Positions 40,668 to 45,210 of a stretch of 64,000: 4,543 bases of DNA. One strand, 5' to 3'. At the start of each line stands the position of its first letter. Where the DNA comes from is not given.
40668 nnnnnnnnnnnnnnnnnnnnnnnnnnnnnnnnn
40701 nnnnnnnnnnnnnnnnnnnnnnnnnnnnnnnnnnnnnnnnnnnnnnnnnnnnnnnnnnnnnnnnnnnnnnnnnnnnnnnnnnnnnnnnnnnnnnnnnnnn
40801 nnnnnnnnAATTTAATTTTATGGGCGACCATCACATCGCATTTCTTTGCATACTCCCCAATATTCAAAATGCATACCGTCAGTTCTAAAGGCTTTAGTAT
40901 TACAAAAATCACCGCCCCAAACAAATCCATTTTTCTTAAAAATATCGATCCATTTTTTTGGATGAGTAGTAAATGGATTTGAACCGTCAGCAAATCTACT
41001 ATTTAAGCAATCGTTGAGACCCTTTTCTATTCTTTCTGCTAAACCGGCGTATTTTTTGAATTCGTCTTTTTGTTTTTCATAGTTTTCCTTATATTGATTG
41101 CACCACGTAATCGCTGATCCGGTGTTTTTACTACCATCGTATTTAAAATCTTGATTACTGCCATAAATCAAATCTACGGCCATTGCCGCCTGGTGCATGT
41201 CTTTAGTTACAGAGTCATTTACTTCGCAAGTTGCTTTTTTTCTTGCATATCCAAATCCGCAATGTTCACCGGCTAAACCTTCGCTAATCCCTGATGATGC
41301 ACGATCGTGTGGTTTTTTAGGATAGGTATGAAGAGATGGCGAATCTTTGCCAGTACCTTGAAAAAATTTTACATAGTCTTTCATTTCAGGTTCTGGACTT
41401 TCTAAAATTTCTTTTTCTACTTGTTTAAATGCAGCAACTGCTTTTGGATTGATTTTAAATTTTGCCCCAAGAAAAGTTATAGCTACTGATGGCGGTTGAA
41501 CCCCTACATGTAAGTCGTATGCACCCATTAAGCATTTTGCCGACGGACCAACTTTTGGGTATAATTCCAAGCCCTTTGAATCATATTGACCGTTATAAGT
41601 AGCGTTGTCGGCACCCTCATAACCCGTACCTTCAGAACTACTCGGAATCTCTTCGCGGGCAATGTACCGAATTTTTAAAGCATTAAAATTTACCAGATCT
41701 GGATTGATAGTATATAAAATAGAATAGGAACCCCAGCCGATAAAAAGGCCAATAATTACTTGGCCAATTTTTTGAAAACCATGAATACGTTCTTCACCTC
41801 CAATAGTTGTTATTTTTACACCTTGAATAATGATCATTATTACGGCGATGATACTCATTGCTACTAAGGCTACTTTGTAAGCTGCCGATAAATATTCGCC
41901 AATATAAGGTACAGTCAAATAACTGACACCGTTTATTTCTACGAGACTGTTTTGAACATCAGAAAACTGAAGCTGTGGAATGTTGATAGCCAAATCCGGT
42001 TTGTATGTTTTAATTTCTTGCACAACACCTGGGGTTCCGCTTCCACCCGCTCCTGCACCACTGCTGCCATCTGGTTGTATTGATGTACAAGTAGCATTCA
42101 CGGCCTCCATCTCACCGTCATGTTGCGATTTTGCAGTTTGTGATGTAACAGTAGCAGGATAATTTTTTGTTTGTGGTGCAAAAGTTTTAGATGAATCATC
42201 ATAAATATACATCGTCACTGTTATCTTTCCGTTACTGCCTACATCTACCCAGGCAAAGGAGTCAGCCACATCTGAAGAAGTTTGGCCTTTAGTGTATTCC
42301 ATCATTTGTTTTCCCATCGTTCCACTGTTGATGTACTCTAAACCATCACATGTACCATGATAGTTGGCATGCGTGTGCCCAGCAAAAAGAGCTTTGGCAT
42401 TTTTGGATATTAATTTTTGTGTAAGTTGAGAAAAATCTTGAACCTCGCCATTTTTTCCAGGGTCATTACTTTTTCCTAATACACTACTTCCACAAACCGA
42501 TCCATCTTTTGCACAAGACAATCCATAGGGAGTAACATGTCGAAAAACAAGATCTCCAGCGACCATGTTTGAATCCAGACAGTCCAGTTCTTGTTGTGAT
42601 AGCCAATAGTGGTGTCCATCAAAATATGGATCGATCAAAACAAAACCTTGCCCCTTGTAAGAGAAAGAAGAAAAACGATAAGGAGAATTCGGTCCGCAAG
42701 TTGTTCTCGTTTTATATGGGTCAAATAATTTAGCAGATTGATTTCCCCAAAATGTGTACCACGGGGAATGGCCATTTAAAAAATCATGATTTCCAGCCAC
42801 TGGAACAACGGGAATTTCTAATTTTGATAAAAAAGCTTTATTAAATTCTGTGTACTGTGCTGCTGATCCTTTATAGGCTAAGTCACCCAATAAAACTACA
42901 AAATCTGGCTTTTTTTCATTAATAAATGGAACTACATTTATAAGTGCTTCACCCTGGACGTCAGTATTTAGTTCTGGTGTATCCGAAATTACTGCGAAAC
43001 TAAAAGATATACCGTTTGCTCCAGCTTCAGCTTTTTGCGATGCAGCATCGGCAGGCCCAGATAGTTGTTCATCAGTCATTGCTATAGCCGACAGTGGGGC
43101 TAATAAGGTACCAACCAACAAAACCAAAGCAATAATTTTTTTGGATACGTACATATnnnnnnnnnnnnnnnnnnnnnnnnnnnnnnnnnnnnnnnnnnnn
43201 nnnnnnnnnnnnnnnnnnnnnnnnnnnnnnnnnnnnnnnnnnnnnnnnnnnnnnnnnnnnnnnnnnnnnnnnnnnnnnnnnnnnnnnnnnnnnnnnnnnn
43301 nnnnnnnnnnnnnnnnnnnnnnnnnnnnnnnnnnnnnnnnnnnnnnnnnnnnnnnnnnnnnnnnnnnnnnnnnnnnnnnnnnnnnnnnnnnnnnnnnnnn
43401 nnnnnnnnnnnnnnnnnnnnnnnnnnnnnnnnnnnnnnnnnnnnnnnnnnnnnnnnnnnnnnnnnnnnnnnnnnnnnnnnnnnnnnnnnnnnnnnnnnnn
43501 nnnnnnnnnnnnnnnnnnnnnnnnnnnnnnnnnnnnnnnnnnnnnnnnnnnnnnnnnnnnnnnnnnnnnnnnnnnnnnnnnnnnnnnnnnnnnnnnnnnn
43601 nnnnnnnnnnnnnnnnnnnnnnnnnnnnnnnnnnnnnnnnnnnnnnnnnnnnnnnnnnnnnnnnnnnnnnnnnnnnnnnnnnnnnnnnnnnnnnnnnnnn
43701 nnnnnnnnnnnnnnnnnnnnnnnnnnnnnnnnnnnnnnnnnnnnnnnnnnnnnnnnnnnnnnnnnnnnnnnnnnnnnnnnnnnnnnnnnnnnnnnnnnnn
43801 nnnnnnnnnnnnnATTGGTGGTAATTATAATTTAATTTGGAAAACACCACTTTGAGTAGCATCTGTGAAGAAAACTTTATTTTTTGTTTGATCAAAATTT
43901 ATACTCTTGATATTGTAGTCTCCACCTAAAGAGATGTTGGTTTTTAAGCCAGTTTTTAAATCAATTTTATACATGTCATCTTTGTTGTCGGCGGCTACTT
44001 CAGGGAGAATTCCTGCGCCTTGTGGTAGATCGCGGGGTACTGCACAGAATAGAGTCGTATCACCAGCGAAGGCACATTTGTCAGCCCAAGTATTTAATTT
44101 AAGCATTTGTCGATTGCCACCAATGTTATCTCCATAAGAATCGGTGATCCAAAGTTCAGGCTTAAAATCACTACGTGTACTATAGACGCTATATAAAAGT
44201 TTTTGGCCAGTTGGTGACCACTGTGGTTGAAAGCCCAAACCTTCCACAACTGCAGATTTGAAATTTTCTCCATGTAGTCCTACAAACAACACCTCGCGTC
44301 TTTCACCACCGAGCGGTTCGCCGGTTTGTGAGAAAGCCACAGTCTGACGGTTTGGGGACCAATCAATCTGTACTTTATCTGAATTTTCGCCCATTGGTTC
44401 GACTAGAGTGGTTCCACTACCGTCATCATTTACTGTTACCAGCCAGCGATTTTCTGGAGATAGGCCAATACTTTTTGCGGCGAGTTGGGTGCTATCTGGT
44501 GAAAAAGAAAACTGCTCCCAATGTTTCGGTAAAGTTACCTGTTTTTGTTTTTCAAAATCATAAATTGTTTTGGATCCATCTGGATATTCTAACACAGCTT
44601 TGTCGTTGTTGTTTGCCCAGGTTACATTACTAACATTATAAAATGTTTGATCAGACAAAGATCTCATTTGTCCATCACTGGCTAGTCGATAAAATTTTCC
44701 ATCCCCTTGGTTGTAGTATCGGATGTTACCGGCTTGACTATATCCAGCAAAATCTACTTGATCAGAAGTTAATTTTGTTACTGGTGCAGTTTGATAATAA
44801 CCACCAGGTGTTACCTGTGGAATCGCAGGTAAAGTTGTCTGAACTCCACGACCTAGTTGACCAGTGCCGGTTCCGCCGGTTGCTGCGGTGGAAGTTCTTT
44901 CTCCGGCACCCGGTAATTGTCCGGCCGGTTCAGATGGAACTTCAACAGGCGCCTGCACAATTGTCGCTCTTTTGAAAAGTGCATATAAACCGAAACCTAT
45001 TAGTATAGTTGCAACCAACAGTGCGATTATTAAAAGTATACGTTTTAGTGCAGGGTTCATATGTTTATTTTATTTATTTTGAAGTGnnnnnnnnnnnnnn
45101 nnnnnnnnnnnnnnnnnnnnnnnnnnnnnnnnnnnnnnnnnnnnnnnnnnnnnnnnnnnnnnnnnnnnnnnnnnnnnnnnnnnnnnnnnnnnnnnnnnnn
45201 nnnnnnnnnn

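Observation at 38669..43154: Two adjacent surface proteins share a duplicated 2-TM hairpin module fused to M15 peptidase domains but carry different ectodomains, bracketing a lone CuA cupredoxin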

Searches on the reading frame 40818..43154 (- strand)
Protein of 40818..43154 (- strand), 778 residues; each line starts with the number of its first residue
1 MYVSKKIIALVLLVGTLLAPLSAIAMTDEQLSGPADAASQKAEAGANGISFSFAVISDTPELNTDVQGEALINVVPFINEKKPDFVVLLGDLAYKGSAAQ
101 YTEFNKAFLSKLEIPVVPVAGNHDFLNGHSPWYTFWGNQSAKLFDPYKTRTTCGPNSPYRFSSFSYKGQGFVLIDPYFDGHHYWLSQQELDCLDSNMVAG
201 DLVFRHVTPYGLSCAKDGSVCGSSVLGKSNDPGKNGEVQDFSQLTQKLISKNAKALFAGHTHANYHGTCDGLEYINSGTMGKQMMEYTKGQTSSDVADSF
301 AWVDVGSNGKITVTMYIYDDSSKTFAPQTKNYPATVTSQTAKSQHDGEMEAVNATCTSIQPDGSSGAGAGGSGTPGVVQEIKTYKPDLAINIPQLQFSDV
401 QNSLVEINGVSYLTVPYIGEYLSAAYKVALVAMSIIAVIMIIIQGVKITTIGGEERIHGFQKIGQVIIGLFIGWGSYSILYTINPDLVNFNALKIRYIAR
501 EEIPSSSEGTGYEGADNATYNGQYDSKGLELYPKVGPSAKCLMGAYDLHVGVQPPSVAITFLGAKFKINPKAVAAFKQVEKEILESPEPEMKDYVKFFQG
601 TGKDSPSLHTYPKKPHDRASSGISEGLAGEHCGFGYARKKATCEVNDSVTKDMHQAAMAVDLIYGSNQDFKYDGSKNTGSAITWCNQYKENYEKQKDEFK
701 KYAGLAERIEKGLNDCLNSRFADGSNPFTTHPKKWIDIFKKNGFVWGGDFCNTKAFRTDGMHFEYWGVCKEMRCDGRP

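Call 3: search_protein_families(library=pfam, proteins=[window:40818-43154:-], max_evalue=0.1)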
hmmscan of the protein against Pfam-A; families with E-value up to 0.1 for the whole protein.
window:40818-43154:- (778 aa): 4 families
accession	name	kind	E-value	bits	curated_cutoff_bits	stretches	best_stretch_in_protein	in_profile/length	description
PF00149.33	Metallophos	-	1.5e-13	52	21.5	1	52-263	2-190/191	Calcineurin-like phosphoesterase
PF12850.12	Metallophos_2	-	2.7e-07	31.2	27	1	238-285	93-140/154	Calcineurin-like phosphoesterase superfamily domain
PF13539.11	Peptidase_M15_4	-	3.9e-06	27.8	25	1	694-765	40-70/70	D-alanyl-D-alanine carboxypeptidase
PF14582.11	Metallophos_3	-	0.089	12.6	28.2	0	69-109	19-57/259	Metallophosphoesterase, calcineurin superfamily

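Call 13: find_homologous_proteins(query=window:40818-43154:-, max_evalue=0.001)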
Query window:40818-43154:- (778 aa): 30 proteins with E <= 0.001 among 8000 candidates.
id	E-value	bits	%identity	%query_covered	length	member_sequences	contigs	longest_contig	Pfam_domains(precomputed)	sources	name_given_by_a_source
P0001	0.0e+0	1813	100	100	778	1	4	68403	PF12850.13,PF13539.12,PF00149.34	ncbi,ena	-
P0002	6.7e-185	635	60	64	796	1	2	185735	PF00149.34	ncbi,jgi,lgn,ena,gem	-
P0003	4.6e-179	615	65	43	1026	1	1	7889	PF12850.13,PF00149.34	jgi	-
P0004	8.0e-179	615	55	65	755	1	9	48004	PF12850.13,PF00149.34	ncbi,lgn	-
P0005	3.4e-176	606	56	68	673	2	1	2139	PF12850.13,PF00149.34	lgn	-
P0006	1.1e-158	548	58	58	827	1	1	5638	PF12850.13,PF00149.34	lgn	-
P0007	8.1e-91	324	40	58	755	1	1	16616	PF02557.23,PF00149.34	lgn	-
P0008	6.3e-90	321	51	41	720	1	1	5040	PF12850.13,PF00149.34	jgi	-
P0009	7.7e-51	191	47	28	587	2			PF13539.12,PF00149.34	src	-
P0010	3.4e-49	186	35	50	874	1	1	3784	PF18895.6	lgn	-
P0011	9.4e-45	171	59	18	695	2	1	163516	PF02557.23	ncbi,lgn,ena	ncbi:MAG: M15 family metallopeptidase [Candidatus Magasanikbacteria bacterium]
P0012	3.0e-44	170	63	17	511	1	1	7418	-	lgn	-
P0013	9.0e-44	168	50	22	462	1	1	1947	PF02557.23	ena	-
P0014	5.6e-43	165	64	17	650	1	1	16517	-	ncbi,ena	-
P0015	2.7e-42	163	57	19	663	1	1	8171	-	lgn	-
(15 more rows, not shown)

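Call 17: find_encoding_contigs(protein=P0001, flank=10000, max_places=3)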
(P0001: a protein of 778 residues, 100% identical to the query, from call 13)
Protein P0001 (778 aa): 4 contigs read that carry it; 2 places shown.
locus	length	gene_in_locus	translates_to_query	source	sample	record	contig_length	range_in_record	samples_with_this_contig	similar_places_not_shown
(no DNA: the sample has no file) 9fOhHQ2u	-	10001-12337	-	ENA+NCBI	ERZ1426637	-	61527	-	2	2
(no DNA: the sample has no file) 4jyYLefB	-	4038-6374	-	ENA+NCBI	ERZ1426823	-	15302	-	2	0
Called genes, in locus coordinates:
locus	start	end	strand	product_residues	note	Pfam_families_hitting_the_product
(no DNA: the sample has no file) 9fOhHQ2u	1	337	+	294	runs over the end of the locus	PF01435:Peptidase_M48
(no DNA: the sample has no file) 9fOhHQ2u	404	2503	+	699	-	PF02629:CoA_binding, PF13380:CoA_binding_2, PF13607:Succ_CoA_lig, PF00549:Ligase_CoA (faint), PF19045:Ligase_CoA_2, PF13549:ATP-grasp_5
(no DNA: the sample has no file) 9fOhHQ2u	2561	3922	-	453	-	PF02878:PGM_PMM_I, PF02879:PGM_PMM_II, PF02880:PGM_PMM_III, PF00408:PGM_PMM_IV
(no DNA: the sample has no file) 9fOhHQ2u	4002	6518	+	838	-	PF02861:Clp_N, PF13191:AAA_16 (weak), PF00004:AAA, PF17871:AAA_lid_9, PF00158:Sigma54_activat, PF07724:AAA_2, PF00004:AAA, PF07728:AAA_5 (weak), +7 more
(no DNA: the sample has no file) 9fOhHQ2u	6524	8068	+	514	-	-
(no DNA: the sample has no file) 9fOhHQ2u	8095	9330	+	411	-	-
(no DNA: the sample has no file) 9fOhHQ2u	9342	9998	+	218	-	PF13462:Thioredoxin_4, PF01323:DSBA (weak)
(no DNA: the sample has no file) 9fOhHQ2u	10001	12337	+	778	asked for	PF00149:Metallophos, PF12850:Metallophos_2 (faint), PF13539:Peptidase_M15_4 (weak)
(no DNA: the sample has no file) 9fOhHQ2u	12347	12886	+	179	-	PF13473:Cupredoxin_1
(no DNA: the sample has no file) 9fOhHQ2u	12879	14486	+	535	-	PF02557:VanY (weak)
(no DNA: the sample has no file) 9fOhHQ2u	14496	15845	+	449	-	PF18073:Zn_ribbon_LapB, PF13481:AAA_25, PF03796:DnaB_C (weak), PF06745:ATPase (weak), PF13401:AAA_22 (weak)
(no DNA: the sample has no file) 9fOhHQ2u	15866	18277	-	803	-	-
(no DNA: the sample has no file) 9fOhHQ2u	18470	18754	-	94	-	-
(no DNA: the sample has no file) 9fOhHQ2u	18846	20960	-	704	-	PF17191:RecG_wedge, PF01336:tRNA_anti-codon (weak), PF00270:DEAD, PF04851:ResIII, PF00271:Helicase_C, PF22590:Cas3-like_C_2 (faint)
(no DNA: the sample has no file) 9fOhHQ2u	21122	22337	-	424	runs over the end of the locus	PF00344:SecY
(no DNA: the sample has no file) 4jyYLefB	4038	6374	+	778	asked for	PF00149:Metallophos, PF12850:Metallophos_2 (faint), PF13539:Peptidase_M15_4 (weak)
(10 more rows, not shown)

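Call 18: find_encoding_contigs(protein=P0002, flank=10000, max_places=2)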
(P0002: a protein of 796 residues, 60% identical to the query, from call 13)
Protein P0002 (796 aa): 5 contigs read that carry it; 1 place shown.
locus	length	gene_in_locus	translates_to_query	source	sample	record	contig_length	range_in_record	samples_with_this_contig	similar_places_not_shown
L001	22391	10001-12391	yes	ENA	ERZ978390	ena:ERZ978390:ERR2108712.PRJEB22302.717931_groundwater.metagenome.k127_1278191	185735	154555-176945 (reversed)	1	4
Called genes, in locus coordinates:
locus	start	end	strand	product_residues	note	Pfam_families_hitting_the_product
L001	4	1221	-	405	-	-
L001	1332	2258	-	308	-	PF24827:AstE_AspA_cat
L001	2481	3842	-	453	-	PF02878:PGM_PMM_I, PF02879:PGM_PMM_II, PF02880:PGM_PMM_III, PF00408:PGM_PMM_IV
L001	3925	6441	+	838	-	PF02861:Clp_N, PF13191:AAA_16 (weak), PF00004:AAA, PF17871:AAA_lid_9, PF00158:Sigma54_activat, PF07724:AAA_2, PF00004:AAA, PF07728:AAA_5 (weak), +9 more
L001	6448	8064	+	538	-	-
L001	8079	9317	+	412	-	PF07676:PD40 (faint)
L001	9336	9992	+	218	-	PF13462:Thioredoxin_4, PF01323:DSBA (faint)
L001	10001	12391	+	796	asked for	PF00149:Metallophos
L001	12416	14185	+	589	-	PF02557:VanY (weak)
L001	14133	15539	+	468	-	PF18073:Zn_ribbon_LapB, PF13481:AAA_25, PF23442:DUF7125 (faint), PF03796:DnaB_C (weak), PF06745:ATPase (weak)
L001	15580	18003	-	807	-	-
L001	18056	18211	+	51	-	-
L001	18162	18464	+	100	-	-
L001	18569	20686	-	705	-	PF17191:RecG_wedge, PF01336:tRNA_anti-codon (faint), PF00270:DEAD, PF04851:ResIII, PF00271:Helicase_C, PF19833:RecG_dom3_C (faint)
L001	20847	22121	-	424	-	PF00344:SecY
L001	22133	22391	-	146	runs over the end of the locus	PF00828:Ribosomal_L27A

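Call 19: find_encoding_contigs(protein=P0004, flank=10000, max_places=2)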
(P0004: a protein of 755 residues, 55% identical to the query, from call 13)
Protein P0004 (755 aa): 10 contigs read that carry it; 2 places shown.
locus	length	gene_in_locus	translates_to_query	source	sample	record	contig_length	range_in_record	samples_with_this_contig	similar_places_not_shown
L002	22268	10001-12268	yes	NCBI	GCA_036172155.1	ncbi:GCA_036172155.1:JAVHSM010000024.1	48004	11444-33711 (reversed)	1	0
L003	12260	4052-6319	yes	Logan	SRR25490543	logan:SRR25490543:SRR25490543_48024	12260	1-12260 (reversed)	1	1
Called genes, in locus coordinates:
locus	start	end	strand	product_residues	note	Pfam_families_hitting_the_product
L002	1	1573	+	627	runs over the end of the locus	-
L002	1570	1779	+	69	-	PF13549:ATP-grasp_5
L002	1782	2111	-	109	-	-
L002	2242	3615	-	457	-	PF02878:PGM_PMM_I, PF02879:PGM_PMM_II, PF02880:PGM_PMM_III, PF00408:PGM_PMM_IV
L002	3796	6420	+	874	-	PF02861:Clp_N, PF13191:AAA_16 (weak), PF00004:AAA, PF17871:AAA_lid_9, PF00158:Sigma54_activat, PF00004:AAA, PF07724:AAA_2, PF07728:AAA_5, +11 more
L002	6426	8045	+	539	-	-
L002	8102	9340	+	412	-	-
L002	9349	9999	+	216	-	PF13462:Thioredoxin_4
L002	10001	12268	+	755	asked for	PF00149:Metallophos, PF12850:Metallophos_2 (faint)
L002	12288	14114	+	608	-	-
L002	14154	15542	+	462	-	PF18073:Zn_ribbon_LapB, PF13481:AAA_25, PF03796:DnaB_C (faint), PF06745:ATPase (weak), PF23442:DUF7125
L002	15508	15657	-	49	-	-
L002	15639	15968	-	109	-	-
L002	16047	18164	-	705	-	PF17191:RecG_wedge, PF01336:tRNA_anti-codon, PF00270:DEAD, PF04851:ResIII, PF00271:Helicase_C, PF19833:RecG_dom3_C (weak)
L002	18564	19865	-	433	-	PF00344:SecY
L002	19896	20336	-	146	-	PF00828:Ribosomal_L27A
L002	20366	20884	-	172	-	PF00333:Ribosomal_S5, PF03719:Ribosomal_S5_C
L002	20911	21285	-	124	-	PF00861:Ribosomal_L18p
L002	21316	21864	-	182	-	PF00347:Ribosomal_L6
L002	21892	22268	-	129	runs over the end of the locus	PF00410:Ribosomal_S8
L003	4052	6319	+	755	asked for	PF00149:Metallophos, PF12850:Metallophos_2 (faint)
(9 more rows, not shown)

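Call 82: search_protein_families(library=ncbifam, proteins=[window:40818-43154:-], max_evalue=0.01)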
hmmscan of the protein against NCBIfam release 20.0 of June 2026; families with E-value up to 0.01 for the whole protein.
window:40818-43154:- (778 aa): 4 families
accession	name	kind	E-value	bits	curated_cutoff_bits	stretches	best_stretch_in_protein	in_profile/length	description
NF050112.1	PhdiestSpdARhizob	equivalog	6.3e-06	26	400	1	82-124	39-80/264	2', 3'cyclic nucleotide phosphodiesterase SpdA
NF008359.0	PRK11148.1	equivalog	0.00012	21.7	225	1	79-125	52-97/275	3',5'-cyclic-AMP phosphodiesterase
TIGR00040.1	yfcE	subfamily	0.00043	20.4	56.25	0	69-124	14-62/158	YfcE family phosphodiesterase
NF053861.1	DS8_antiphage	equivalog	0.0062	14.3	790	0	78-124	29-84/994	anti-phage protein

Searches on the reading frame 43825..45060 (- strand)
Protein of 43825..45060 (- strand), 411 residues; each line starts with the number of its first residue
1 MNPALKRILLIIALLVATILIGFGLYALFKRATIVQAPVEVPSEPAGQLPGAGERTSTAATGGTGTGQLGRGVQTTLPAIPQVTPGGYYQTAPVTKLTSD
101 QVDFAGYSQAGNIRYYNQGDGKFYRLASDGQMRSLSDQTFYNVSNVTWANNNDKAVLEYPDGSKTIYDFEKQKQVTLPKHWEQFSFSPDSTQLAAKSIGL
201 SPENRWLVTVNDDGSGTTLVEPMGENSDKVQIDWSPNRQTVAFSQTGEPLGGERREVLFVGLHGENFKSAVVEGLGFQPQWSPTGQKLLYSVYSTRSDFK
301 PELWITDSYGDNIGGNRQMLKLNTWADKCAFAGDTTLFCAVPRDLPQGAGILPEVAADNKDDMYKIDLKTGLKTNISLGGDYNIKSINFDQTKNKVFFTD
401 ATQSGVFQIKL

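Call 3: search_protein_families(library=pfam, proteins=[window:43825-45060:-], max_evalue=0.1)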
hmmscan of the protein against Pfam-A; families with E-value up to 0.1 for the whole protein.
window:43825-45060:- (411 aa): 1 family
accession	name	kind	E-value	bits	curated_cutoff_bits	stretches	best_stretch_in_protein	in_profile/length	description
PF07676.18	PD40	-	0.00018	21.8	20.9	0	277-294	12-29/38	WD40-like Beta Propeller Repeat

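Call 82: search_protein_families(library=ncbifam, proteins=[window:43825-45060:-], max_evalue=0.01)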
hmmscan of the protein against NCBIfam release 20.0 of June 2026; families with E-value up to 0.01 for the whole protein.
window:43825-45060:- (411 aa): 2 families
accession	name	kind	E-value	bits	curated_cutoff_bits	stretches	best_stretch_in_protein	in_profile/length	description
TIGR02800.1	propeller_TolB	equivalog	0.00011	21.3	343.15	0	233-295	197-256/418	Tol-Pal system beta propeller repeat protein TolB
NF053518.1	DipepPtdsDpp5Prph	equivalog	0.00072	18.2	900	0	117-193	38-120/655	dipeptidyl-peptidase Dpp5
